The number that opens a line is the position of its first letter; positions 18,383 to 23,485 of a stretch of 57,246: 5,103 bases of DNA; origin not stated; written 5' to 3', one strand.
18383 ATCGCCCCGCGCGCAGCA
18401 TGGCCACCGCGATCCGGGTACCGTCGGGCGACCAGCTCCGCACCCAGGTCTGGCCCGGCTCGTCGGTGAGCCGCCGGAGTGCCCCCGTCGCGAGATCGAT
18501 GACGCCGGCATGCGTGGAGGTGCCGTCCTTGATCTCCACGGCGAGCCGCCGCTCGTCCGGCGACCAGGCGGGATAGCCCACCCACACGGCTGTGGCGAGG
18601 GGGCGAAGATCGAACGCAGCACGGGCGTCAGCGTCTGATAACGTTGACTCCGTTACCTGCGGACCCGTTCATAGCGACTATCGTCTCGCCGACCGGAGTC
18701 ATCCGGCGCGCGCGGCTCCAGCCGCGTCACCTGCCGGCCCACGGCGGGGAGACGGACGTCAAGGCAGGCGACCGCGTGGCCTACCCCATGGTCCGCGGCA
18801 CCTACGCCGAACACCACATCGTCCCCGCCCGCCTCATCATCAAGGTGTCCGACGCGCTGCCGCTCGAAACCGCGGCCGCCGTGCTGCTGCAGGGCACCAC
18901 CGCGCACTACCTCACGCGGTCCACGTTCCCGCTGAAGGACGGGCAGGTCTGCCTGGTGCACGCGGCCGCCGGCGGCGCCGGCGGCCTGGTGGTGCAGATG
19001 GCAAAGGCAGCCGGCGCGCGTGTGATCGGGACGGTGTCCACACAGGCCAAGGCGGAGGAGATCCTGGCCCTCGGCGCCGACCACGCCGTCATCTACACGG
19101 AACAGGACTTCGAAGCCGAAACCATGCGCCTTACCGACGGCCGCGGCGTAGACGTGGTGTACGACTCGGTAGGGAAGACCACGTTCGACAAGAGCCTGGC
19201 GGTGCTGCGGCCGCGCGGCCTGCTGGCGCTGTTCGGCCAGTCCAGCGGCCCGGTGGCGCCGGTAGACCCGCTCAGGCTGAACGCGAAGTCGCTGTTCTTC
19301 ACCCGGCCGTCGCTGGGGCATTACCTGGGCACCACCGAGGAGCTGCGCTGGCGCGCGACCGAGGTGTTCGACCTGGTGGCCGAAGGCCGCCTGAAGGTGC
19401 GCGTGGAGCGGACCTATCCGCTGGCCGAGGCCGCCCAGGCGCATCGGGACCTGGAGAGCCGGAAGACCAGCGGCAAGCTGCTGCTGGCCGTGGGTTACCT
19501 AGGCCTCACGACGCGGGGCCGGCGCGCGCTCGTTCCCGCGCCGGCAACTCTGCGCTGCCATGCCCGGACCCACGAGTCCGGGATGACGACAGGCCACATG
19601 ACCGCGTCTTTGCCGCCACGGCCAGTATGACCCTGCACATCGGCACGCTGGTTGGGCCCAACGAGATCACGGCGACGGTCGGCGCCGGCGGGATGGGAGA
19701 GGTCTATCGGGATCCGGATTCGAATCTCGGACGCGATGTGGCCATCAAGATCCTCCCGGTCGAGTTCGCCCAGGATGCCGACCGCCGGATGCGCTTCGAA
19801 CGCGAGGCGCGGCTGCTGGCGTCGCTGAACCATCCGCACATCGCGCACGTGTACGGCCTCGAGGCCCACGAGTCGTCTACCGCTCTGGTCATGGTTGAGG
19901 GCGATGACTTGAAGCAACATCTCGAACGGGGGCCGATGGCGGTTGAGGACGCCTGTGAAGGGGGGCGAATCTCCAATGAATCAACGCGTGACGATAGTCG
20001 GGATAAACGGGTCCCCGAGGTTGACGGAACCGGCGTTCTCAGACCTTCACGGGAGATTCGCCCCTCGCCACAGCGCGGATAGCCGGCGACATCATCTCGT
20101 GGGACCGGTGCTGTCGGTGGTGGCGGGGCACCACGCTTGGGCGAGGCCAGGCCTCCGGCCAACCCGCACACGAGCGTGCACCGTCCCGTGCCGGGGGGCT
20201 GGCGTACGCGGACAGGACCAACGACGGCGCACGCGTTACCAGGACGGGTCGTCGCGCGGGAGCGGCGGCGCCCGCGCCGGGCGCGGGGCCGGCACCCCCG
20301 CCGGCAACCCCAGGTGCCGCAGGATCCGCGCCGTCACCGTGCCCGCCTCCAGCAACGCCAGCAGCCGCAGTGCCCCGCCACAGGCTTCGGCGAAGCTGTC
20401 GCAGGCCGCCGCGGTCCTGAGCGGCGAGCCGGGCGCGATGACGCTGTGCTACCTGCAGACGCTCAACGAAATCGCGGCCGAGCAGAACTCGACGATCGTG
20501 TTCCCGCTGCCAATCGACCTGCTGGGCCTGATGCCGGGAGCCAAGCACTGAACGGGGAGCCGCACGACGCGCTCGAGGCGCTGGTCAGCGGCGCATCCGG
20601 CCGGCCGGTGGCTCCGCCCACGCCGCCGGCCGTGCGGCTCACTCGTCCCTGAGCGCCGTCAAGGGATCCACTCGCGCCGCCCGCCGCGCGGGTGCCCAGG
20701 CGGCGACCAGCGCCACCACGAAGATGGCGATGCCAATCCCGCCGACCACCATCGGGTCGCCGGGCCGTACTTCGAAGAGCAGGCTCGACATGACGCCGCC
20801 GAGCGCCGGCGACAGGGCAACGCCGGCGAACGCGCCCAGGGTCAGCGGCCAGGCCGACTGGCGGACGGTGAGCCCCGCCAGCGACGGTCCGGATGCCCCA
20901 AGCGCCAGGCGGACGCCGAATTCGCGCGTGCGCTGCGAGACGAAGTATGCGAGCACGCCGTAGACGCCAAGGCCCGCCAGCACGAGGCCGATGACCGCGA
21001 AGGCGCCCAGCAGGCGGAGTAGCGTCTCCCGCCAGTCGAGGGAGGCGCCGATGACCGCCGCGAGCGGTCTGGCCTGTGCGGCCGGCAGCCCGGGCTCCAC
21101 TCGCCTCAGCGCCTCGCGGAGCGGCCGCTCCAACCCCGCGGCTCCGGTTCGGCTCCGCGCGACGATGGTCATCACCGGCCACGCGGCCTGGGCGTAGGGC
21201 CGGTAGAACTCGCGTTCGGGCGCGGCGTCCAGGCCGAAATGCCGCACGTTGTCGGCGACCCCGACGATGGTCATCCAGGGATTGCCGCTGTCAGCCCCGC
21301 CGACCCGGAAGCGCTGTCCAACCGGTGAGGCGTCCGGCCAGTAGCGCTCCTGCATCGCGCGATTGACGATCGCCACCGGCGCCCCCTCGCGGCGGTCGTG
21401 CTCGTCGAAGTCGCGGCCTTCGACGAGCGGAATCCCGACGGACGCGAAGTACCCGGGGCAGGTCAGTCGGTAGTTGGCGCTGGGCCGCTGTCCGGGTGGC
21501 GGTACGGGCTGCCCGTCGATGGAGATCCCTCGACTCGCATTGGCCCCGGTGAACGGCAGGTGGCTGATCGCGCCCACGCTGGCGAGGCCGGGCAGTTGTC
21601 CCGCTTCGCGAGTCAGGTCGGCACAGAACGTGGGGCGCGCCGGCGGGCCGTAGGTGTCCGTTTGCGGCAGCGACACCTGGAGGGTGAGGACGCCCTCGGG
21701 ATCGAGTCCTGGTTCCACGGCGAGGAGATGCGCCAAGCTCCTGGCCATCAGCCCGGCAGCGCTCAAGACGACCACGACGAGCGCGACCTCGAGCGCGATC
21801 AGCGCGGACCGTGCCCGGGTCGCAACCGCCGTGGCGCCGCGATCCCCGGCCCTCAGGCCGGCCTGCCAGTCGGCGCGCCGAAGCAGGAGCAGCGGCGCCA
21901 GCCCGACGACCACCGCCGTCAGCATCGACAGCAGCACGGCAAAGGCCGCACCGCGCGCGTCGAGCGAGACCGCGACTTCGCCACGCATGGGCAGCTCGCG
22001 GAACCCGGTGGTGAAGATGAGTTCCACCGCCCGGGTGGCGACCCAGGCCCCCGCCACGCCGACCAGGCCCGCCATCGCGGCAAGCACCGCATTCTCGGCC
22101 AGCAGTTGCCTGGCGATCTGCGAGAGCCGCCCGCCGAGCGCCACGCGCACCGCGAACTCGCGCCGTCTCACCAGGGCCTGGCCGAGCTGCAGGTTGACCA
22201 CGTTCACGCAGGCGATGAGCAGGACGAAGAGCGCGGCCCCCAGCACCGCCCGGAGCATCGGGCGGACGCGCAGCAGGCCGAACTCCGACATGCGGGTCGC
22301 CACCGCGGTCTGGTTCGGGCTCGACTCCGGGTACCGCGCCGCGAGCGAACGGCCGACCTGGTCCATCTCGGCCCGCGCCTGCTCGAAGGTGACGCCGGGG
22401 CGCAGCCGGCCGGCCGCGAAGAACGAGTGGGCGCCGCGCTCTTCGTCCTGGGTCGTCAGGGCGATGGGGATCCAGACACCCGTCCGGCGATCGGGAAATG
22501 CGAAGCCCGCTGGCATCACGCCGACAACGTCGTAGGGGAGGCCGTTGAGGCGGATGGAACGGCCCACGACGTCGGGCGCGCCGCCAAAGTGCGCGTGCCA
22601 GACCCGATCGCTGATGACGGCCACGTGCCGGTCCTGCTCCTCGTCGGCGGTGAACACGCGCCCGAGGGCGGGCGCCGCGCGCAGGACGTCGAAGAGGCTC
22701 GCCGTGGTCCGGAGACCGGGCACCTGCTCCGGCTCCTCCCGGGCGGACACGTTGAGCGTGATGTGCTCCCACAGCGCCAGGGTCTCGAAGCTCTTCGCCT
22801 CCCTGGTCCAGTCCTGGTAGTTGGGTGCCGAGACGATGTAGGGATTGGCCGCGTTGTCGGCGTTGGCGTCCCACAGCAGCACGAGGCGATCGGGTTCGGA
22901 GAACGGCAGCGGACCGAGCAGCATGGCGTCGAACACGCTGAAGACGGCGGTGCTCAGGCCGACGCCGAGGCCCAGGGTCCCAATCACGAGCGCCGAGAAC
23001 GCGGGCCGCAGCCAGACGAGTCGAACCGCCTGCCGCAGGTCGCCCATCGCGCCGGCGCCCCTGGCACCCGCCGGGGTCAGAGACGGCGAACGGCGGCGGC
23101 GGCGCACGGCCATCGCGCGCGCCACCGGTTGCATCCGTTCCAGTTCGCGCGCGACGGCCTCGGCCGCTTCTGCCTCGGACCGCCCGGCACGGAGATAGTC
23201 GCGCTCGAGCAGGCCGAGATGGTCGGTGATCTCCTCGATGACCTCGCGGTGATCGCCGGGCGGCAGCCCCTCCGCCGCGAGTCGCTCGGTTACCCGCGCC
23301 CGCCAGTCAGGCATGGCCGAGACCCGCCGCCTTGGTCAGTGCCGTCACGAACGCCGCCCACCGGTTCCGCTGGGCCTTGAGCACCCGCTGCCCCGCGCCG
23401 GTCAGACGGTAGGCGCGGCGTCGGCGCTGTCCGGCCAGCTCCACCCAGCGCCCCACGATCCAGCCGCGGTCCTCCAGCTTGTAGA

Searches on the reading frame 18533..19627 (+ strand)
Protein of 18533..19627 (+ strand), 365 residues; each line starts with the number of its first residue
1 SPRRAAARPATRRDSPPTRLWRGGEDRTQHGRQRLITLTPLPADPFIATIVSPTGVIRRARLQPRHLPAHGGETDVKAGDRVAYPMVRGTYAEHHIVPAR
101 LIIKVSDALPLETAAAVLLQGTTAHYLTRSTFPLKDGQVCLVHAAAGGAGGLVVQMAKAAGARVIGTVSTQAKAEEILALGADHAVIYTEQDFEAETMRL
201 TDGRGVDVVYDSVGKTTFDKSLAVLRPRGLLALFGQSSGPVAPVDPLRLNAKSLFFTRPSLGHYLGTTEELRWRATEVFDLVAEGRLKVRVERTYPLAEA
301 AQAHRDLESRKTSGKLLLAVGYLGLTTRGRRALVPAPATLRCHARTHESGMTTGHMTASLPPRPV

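Call 28: search_protein_families(library=pfam, proteins=[window:18533-19627:+], max_evalue=0.00001)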
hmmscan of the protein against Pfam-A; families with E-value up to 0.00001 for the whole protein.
window:18533-19627:+ (365 aa): 2 families
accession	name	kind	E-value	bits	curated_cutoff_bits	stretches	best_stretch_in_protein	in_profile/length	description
PF13602.12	ADH_zinc_N_2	-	1.4e-27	97.7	27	1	180-318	1-134/134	Zinc-binding dehydrogenase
PF00107.32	ADH_zinc_N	-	6.1e-26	91.3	31.8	1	150-271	3-120/129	Zinc-binding dehydrogenase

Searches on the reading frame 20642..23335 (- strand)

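Call 28: search_protein_families(library=pfam, proteins=[window:20642-23335:-], max_evalue=0.00001)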
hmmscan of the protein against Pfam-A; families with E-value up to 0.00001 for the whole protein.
window:20642-23335:- (898 aa): 2 families
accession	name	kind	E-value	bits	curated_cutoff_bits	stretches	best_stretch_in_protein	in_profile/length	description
PF12704.14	MacB_PCD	-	4.1e-37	128.9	27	2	114-326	1-206/207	MacB-like periplasmic core domain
PF02687.27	FtsX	-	9.2e-22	77.8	25.5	2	778-891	2-120/120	FtsX-like permease C-terminal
